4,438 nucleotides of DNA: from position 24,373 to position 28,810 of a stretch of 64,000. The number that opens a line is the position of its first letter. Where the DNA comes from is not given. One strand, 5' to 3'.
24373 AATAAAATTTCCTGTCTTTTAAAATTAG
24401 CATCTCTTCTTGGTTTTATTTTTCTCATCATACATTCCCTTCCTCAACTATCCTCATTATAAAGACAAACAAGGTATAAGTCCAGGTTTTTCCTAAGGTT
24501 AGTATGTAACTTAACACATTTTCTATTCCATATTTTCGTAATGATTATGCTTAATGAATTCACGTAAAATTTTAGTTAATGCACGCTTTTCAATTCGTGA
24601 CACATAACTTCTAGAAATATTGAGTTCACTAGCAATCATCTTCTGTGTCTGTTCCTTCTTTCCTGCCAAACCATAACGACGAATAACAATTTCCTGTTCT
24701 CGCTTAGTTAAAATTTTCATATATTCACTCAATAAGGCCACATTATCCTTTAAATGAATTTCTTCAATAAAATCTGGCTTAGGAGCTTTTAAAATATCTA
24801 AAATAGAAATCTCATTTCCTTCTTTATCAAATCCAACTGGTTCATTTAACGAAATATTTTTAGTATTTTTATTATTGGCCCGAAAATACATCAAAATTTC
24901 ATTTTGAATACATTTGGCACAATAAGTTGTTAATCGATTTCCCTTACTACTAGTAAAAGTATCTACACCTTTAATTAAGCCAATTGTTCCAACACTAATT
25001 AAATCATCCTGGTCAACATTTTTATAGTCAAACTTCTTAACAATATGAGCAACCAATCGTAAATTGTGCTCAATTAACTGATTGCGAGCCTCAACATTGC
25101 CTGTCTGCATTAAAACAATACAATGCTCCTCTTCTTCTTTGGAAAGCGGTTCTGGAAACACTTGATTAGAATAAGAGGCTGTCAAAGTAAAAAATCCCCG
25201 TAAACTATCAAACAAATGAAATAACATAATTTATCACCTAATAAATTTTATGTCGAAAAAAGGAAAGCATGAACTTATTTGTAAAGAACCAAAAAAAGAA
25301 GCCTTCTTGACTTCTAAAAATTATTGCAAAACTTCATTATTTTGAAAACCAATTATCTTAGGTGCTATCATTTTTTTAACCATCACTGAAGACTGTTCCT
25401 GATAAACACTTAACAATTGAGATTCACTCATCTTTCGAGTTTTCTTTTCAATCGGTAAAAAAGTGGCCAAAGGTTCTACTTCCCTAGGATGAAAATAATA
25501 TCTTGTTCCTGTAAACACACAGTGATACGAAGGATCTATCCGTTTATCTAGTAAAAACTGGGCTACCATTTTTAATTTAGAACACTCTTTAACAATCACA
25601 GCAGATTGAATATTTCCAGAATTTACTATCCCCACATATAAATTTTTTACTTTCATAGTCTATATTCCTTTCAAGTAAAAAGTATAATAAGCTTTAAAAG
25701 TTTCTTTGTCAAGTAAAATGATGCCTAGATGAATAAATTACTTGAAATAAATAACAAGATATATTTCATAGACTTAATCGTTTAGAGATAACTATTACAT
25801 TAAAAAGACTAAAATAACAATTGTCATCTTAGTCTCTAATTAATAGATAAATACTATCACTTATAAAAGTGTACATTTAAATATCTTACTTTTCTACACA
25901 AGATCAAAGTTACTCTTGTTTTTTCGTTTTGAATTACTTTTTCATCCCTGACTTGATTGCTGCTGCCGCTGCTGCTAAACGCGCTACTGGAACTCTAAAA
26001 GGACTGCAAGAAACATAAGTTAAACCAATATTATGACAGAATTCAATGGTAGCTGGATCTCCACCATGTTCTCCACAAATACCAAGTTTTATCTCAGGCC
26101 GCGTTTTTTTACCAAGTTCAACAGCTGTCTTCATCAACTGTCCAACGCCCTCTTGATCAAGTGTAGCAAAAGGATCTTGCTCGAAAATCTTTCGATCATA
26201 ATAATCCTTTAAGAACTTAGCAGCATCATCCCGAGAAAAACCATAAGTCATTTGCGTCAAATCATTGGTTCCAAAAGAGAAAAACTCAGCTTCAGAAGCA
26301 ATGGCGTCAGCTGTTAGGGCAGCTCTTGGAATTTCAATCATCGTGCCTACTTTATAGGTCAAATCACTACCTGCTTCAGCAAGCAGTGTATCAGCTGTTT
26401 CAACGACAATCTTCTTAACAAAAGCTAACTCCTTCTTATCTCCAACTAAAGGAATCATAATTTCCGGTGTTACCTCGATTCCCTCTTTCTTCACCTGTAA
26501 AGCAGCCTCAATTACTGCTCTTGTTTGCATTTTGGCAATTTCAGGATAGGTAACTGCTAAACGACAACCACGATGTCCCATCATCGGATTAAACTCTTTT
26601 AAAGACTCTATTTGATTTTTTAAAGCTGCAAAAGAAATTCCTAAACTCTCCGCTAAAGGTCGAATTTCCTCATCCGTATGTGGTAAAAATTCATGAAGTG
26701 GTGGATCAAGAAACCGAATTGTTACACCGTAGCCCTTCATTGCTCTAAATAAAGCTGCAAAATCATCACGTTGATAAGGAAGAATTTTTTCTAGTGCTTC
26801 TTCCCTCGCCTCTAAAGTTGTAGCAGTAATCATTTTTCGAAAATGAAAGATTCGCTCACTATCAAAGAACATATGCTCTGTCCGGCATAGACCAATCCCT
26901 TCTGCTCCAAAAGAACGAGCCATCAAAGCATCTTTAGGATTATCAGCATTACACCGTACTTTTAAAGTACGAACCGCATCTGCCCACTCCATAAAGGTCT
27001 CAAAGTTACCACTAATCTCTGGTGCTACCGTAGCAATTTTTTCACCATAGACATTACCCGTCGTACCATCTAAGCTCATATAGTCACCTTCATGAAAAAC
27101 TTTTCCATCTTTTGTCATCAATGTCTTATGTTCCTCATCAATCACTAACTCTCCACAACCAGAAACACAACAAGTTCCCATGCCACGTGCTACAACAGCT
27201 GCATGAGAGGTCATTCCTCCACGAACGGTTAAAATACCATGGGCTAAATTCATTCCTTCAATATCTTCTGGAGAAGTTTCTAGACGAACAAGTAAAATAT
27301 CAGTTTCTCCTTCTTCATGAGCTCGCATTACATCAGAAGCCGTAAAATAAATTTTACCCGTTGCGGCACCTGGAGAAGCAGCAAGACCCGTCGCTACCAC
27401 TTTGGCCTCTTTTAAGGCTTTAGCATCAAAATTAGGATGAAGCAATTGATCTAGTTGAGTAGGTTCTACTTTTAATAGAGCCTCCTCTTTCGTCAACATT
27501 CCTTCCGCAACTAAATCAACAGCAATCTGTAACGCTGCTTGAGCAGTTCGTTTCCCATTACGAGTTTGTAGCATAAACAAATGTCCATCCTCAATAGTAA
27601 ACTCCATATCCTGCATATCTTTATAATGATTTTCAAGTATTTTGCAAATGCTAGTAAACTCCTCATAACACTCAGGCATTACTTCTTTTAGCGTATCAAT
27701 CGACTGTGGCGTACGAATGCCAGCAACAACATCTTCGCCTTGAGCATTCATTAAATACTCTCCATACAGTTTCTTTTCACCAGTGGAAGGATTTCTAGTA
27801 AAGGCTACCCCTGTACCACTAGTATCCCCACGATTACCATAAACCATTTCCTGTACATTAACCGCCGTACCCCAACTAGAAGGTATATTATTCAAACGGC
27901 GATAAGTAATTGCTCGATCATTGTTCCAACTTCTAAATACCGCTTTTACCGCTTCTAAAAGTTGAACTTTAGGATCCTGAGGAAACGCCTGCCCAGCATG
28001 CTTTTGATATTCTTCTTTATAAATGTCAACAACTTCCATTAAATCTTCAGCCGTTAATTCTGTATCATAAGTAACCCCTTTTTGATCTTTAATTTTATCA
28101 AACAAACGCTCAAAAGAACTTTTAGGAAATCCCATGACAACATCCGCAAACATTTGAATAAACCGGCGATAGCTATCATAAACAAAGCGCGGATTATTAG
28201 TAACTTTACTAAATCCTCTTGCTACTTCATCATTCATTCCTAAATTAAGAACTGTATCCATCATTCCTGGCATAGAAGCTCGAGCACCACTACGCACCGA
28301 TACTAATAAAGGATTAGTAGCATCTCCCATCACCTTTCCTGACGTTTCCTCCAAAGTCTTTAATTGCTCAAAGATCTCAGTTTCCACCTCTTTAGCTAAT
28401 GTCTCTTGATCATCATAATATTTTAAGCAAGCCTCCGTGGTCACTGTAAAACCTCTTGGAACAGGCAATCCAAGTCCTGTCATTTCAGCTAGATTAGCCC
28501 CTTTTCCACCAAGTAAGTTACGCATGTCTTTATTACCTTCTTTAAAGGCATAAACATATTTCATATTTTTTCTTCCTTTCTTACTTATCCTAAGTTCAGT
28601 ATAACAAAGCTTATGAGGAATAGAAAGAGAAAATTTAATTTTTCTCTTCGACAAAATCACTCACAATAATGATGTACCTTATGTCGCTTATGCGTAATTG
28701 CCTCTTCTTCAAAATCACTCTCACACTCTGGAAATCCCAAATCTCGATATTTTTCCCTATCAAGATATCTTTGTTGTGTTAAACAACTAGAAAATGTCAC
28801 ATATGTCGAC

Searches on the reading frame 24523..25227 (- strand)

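Call 9: search_protein_families(library=pfam, proteins=[window:24523-25227:-], max_evalue=0.01)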
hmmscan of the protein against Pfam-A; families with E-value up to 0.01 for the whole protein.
window:24523-25227:- (234 aa): 3 families
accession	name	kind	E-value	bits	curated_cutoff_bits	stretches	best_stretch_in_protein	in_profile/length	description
PF04542.20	Sigma70_r2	-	2.8e-14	53.1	24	1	51-119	1-69/71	Sigma-70 region 2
PF04545.22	Sigma70_r4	-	2.8e-12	46.4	24.1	1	170-220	2-48/50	Sigma-70, region 4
PF01381.28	HTH_3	-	0.0011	19.4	23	1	194-214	11-31/55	Helix-turn-helix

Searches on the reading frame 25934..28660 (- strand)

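Call 9: search_protein_families(library=pfam, proteins=[window:25934-28660:-], max_evalue=0.01)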
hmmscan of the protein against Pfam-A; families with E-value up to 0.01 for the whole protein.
window:25934-28660:- (908 aa): 3 families
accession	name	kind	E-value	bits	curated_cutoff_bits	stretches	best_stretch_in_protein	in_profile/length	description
PF02896.24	PEP-utilizers_C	-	1.2e-77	261.4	22.8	1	551-900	5-291/293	PEP-utilising enzyme, PEP-binding domain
PF01326.24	PPDK_N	-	7.5e-58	196.8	27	2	48-323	2-222/328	Pyruvate phosphate dikinase, AMP/ATP-binding domain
PF00391.29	PEP-utilizers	-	2.6e-21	75.5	23.1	1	456-535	6-72/72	PEP-utilising enzyme, mobile domain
